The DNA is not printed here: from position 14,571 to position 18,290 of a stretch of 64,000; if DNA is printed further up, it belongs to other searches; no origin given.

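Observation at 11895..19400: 2501-aa giant protein with an embedded NUDIX hydrolase motif, tape-measure-like Gly/Ala hydrophobic segments and a tandem ~460-bp coding repeat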

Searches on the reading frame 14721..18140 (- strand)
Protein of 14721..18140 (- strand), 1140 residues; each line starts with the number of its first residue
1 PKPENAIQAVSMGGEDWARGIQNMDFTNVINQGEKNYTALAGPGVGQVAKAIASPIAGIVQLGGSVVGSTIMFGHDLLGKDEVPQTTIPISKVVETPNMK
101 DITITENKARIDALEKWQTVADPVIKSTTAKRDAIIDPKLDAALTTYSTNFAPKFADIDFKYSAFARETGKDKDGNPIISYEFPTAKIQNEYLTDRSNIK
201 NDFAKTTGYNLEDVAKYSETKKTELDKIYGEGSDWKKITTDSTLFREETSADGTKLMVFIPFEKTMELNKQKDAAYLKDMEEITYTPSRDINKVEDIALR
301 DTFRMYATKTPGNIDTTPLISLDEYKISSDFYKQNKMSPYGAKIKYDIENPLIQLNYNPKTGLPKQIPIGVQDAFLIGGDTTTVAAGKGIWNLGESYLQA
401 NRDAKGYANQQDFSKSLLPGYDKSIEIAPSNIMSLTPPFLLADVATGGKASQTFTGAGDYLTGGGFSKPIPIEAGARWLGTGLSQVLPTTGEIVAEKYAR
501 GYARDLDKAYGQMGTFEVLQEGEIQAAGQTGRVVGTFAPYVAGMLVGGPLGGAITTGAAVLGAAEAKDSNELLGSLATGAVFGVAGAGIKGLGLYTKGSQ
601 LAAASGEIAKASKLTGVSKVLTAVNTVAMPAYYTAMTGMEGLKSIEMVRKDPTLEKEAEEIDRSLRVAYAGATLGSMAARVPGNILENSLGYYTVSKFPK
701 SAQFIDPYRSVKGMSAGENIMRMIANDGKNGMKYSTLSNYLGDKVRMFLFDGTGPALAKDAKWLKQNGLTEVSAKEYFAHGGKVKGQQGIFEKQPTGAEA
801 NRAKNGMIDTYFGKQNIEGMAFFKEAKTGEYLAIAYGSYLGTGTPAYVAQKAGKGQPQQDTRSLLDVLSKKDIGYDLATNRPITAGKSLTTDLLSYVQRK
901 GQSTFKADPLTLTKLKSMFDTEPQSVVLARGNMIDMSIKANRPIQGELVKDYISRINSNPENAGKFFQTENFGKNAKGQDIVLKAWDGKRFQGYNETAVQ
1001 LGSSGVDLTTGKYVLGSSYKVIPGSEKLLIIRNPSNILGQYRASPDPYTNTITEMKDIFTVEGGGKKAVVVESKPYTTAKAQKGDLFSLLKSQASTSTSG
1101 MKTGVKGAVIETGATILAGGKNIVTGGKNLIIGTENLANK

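Call 65: search_protein_representatives(protein=window:14721-18140:-)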
Query: 1140 residues. Proteins with E-value up to 0.001 (for the whole library): 2; up to 1e-10: 2; up to 1e-30: 2. The best 2 are listed.
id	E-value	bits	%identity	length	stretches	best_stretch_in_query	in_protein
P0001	0.0e+00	2522.5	100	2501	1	1-1140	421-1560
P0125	1.2e-70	255.2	34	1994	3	484-1140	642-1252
